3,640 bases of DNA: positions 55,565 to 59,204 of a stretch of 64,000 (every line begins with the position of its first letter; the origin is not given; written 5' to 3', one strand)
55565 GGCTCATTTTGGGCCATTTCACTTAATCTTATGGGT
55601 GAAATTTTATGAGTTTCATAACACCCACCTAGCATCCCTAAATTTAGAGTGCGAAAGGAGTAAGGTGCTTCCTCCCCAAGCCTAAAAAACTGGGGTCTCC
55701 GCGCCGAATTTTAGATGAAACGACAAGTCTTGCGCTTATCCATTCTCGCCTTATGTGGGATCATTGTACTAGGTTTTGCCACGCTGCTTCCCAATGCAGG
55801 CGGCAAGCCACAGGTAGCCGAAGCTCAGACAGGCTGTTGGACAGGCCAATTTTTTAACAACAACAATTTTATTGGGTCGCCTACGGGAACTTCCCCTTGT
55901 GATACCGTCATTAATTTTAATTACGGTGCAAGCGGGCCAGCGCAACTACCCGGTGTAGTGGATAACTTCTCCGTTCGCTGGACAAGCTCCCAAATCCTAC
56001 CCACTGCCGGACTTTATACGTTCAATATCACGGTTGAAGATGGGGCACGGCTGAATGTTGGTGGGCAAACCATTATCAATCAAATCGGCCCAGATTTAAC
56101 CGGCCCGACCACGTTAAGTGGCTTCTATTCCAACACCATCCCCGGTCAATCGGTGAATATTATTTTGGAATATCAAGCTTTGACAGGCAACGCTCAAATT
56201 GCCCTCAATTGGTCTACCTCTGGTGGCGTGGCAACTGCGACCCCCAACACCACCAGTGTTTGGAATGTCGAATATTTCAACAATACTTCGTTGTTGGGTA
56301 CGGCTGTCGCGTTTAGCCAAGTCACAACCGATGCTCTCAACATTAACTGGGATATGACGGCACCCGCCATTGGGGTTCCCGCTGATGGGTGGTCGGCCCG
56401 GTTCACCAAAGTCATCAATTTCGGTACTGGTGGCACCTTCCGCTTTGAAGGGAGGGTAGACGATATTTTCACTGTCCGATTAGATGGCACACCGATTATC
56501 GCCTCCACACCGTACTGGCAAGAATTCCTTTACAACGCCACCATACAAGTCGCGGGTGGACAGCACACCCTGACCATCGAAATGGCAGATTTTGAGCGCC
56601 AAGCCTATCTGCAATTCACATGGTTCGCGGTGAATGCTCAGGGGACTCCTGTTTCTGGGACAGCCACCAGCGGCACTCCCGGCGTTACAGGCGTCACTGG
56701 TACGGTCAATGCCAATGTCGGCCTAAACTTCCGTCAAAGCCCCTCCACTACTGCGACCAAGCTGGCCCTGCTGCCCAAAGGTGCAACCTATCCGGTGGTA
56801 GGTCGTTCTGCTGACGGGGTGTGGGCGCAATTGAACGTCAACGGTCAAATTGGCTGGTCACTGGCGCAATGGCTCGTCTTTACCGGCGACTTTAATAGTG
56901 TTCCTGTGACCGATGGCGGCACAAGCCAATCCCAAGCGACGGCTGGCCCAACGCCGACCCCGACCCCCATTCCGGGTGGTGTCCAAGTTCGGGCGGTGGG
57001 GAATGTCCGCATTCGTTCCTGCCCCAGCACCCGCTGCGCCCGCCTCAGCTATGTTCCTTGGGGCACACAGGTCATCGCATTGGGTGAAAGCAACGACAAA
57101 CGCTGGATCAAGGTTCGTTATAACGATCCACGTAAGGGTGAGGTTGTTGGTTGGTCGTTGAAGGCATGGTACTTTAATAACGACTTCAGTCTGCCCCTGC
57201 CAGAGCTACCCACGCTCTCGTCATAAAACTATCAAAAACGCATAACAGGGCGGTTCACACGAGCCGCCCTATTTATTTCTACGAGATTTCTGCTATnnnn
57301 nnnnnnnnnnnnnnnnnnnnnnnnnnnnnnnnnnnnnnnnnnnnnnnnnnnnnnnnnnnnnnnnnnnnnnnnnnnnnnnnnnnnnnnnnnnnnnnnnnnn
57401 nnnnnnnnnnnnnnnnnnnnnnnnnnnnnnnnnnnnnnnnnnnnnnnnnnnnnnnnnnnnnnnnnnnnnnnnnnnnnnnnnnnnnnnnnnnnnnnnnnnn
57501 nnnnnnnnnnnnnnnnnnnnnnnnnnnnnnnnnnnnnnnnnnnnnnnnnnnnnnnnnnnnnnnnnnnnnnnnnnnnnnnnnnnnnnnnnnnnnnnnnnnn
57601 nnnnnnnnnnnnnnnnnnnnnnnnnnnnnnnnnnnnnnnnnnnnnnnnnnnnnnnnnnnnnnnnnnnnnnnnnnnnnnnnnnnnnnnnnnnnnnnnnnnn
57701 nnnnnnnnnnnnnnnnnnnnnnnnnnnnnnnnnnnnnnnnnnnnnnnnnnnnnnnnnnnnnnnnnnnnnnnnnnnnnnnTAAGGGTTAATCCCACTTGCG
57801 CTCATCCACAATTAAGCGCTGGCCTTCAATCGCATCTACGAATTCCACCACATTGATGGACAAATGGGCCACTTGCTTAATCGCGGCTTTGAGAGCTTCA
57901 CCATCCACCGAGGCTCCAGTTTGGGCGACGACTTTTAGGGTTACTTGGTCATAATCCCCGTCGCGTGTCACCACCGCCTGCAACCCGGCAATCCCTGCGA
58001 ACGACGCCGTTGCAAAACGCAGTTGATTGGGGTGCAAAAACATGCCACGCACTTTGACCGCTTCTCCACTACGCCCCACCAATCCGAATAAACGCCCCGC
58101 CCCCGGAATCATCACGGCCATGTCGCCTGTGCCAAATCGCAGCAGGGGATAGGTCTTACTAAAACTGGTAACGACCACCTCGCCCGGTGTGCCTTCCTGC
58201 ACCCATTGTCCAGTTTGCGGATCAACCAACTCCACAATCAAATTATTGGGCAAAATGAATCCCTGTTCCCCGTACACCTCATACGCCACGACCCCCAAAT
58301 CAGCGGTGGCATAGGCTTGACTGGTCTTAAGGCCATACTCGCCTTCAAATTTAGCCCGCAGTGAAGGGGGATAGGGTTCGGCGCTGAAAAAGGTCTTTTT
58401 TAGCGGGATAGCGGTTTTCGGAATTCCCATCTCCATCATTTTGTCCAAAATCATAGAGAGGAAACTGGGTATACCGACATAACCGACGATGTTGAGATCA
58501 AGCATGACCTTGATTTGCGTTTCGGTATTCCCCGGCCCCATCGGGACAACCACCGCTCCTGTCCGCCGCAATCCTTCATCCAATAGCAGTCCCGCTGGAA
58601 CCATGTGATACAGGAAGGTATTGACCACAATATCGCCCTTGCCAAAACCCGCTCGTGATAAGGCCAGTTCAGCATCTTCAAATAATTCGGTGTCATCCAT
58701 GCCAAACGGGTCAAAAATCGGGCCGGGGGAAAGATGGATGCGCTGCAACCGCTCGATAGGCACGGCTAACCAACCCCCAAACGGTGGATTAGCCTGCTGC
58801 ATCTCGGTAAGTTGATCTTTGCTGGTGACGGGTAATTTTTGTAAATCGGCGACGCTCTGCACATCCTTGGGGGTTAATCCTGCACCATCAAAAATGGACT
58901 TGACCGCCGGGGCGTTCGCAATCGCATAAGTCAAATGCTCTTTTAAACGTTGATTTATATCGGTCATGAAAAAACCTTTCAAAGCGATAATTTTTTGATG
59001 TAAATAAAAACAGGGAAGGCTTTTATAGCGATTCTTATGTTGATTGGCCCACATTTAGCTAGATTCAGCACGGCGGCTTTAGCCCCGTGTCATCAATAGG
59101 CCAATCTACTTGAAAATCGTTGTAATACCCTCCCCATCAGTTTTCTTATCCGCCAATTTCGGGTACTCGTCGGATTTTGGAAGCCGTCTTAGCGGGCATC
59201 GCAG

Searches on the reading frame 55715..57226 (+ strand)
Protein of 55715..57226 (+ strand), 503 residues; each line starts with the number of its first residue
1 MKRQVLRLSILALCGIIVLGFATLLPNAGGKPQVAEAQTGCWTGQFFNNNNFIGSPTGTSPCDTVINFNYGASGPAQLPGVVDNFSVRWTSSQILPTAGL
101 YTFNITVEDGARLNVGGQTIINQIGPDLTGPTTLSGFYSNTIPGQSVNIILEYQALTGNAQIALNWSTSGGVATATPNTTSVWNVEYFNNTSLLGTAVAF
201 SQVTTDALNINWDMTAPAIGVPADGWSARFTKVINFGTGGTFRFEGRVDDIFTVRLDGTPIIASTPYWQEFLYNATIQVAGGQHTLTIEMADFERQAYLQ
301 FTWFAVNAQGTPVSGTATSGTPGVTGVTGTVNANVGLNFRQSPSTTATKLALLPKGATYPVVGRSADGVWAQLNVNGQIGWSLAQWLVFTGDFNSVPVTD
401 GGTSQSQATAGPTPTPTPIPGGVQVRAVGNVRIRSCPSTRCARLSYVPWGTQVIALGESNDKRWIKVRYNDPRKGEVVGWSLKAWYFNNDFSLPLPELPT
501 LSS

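Call 105: search_protein_families(library=pfam, proteins=[window:55715-57226:+], max_evalue=0.0001)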
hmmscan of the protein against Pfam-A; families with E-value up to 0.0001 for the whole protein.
window:55715-57226:+ (503 aa): 2 families
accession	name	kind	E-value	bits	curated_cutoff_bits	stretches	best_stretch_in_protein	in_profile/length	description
PF08239.17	SH3_3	-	2.8e-18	66.3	27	2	336-387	2-53/54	Bacterial SH3 domain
PF07691.17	PA14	-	4.1e-17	62.8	24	1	39-172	3-139/147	PA14 domain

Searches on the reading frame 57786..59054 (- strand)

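Call 105: search_protein_families(library=pfam, proteins=[window:57786-59054:-], max_evalue=0.0001)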
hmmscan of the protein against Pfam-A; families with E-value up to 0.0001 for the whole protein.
window:57786-59054:- (422 aa): 1 family
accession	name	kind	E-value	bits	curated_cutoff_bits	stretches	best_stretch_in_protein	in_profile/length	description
PF00501.34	AMP-binding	-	4.4e-10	39.4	29.9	1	193-296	261-375/384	AMP-binding enzyme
